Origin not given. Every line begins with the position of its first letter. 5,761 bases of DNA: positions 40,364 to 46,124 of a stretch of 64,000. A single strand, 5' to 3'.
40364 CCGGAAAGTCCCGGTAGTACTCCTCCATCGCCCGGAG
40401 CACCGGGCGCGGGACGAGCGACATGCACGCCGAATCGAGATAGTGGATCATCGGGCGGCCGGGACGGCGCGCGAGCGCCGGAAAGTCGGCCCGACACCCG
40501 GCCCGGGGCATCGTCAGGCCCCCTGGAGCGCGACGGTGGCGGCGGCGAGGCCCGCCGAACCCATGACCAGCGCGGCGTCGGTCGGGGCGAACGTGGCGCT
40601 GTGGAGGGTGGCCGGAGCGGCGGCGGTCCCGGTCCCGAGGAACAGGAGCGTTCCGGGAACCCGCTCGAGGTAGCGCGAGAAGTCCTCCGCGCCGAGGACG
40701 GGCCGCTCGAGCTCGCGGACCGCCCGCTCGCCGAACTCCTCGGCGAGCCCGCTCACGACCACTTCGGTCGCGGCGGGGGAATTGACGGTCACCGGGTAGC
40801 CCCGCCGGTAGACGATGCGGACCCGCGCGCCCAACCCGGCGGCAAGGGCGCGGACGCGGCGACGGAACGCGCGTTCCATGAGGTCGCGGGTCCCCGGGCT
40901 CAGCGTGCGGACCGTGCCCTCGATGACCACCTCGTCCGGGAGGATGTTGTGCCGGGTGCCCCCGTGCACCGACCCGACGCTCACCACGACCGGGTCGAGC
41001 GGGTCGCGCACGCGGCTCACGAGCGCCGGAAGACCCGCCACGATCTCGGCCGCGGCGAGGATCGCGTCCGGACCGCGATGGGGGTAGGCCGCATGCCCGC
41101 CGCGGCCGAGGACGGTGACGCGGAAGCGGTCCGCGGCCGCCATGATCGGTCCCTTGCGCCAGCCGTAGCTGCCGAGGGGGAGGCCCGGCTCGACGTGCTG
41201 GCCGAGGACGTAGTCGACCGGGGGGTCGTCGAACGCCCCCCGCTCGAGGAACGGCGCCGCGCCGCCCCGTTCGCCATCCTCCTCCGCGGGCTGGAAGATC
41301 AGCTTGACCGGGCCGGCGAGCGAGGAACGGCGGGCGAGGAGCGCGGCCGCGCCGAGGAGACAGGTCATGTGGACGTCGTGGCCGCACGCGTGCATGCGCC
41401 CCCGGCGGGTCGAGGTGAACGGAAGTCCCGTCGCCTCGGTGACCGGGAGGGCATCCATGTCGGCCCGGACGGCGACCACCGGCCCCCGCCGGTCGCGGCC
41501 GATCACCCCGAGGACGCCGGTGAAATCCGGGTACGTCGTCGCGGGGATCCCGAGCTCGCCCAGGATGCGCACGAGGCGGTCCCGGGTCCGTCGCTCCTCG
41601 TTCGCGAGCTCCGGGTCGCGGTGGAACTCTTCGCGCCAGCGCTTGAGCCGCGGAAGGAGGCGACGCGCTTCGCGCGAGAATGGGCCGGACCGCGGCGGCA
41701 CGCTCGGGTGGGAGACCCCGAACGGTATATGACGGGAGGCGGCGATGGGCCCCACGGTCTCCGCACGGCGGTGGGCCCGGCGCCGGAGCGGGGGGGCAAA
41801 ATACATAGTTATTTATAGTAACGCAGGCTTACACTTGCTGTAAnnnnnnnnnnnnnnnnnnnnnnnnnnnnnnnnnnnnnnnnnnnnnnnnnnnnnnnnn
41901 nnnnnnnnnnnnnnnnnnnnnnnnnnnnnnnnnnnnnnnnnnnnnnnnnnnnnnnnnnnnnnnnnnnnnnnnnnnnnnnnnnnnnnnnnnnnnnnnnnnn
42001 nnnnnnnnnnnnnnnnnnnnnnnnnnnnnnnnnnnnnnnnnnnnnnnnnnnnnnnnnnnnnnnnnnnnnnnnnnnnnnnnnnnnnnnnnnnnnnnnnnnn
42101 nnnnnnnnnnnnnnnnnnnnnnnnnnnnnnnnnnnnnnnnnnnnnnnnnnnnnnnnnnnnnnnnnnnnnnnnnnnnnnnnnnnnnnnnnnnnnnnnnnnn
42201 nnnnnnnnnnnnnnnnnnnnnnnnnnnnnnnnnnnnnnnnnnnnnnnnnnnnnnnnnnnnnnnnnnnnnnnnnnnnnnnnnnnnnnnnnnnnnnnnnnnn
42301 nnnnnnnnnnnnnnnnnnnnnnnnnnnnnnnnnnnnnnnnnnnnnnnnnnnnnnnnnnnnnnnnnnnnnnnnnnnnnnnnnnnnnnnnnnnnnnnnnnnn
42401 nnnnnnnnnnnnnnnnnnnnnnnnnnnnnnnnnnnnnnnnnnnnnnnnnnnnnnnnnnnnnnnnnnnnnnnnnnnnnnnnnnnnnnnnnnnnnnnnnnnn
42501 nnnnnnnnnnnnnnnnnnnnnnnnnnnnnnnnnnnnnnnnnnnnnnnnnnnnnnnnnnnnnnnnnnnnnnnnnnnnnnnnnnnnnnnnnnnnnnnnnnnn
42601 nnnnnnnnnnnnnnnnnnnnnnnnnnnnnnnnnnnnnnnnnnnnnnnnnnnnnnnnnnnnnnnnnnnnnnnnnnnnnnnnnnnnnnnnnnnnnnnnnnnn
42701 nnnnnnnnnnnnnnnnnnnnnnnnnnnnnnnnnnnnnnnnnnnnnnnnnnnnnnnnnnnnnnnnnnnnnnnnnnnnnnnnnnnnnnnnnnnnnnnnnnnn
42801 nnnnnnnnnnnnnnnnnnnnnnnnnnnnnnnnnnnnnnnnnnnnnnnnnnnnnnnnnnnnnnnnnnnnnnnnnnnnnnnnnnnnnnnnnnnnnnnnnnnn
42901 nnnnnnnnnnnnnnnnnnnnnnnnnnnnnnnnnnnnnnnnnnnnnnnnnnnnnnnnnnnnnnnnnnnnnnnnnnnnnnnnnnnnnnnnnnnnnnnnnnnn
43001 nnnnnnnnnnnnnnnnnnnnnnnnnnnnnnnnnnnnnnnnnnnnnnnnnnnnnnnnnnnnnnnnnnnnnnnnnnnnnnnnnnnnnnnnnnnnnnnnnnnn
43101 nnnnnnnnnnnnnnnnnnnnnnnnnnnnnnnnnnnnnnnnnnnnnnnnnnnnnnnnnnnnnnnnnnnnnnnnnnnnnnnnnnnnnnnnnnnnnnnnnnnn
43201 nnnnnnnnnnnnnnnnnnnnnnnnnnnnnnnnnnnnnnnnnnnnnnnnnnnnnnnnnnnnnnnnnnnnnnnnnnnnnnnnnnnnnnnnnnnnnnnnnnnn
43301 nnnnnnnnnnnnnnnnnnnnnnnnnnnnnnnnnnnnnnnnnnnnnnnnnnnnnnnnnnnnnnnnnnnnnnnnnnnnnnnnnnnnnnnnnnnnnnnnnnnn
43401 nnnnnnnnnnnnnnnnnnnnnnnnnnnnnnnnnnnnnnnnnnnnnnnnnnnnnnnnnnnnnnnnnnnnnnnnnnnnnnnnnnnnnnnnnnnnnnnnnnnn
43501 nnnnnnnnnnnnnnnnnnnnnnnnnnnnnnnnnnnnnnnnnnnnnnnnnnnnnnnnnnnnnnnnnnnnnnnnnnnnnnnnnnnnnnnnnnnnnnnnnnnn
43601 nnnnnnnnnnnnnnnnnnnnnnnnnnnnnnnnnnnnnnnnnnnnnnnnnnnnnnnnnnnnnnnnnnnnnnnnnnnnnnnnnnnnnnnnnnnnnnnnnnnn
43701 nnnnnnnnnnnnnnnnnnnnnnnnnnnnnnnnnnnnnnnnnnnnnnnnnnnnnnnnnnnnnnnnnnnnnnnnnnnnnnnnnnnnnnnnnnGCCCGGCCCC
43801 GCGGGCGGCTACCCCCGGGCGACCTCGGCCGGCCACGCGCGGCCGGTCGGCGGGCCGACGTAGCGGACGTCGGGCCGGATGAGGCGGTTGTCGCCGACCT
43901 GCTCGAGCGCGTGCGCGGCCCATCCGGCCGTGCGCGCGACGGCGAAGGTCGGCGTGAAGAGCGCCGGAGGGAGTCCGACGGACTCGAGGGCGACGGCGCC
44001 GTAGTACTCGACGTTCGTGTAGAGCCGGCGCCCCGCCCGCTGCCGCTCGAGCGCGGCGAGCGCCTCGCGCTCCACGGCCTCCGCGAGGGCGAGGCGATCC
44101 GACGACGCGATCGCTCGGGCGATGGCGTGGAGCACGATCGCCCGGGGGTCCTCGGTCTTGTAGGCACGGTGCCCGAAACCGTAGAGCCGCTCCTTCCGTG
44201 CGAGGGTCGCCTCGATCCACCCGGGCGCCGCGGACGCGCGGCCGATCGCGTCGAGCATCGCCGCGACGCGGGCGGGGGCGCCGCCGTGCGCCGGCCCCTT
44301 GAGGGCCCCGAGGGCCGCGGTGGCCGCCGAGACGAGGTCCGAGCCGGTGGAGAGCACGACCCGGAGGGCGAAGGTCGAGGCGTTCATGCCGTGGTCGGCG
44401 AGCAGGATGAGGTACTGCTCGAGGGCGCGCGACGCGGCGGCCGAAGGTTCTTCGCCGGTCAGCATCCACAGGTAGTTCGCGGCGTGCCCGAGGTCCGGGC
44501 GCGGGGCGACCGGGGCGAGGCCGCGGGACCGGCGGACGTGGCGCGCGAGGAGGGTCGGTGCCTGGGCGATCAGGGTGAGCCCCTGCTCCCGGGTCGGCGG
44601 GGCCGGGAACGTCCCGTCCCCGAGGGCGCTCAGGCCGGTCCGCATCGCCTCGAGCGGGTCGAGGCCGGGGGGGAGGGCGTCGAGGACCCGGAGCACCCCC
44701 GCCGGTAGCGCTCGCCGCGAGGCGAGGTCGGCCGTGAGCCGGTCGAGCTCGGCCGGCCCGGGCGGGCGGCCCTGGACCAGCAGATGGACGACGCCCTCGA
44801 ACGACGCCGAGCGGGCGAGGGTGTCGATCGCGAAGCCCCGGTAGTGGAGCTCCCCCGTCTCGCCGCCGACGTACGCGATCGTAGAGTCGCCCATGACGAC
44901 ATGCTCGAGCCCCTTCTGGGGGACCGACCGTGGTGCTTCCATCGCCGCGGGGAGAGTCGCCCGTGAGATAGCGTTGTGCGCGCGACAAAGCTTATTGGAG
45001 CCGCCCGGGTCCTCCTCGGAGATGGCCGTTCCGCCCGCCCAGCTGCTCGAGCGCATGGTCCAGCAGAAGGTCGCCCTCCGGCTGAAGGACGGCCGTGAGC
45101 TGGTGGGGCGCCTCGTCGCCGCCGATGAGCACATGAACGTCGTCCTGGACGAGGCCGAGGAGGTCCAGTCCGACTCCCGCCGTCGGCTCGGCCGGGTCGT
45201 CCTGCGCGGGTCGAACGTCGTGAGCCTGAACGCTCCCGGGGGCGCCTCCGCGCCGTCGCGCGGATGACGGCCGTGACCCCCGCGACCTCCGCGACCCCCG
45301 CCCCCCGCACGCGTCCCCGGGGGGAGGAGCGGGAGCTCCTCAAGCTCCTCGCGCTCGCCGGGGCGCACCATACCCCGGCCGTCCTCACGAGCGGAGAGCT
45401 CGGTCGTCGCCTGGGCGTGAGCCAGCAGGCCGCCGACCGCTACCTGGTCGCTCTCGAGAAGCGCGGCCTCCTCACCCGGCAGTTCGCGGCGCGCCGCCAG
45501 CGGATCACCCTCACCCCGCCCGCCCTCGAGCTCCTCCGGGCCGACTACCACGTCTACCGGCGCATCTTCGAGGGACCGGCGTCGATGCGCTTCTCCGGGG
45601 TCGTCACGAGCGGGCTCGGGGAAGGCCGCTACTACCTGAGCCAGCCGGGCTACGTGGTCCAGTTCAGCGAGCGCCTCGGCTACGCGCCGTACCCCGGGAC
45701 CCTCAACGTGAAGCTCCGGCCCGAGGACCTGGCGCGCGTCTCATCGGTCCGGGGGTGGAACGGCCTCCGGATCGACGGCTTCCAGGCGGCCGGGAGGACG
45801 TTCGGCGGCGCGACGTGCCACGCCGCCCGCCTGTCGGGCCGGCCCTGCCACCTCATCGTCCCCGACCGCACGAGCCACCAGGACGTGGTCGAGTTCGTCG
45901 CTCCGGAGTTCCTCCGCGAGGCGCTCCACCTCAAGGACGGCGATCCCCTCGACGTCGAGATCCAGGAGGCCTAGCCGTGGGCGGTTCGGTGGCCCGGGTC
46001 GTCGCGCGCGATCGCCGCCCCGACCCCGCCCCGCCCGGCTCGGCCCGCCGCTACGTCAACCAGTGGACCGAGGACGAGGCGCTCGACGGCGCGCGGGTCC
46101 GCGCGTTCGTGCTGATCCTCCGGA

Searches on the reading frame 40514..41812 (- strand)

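Call 55: search_protein_families(library=pfam, proteins=[window:40514-41812:-], max_evalue=0.00001)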
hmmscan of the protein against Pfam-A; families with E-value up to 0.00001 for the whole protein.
window:40514-41812:- (432 aa): 2 families
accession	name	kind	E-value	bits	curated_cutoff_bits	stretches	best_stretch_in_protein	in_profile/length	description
PF01546.33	Peptidase_M20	-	9.2e-41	140.5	24.6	1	114-416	1-194/206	Peptidase family M20/M25/M40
PF07687.19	M20_dimer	-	4e-15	56.1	21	1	229-323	8-102/107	Peptidase dimerisation domain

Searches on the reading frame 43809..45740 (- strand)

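Call 55: search_protein_families(library=pfam, proteins=[window:43809-45740:-], max_evalue=0.00001)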
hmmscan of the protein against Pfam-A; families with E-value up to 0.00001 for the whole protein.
window:43809-45740:- (643 aa): 1 family
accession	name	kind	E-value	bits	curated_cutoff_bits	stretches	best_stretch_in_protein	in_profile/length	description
PF00285.26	Citrate_synt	-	2.3e-112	376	27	1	277-623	1-356/357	Citrate synthase, C-terminal domain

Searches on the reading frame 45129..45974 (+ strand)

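Call 55: search_protein_families(library=pfam, proteins=[window:45129-45974:+], max_evalue=0.00001)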
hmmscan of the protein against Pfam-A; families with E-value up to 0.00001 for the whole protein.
window:45129-45974:+ (281 aa): 2 families
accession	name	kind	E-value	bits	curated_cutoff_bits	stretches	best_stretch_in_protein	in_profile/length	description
PF01982.22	CTP-dep_RFKase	-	3.7e-38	130.6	25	1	159-278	1-121/121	Domain of unknown function DUF120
PF12802.13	MarR_2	-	6.1e-07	29.9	27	1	79-125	17-60/61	MarR family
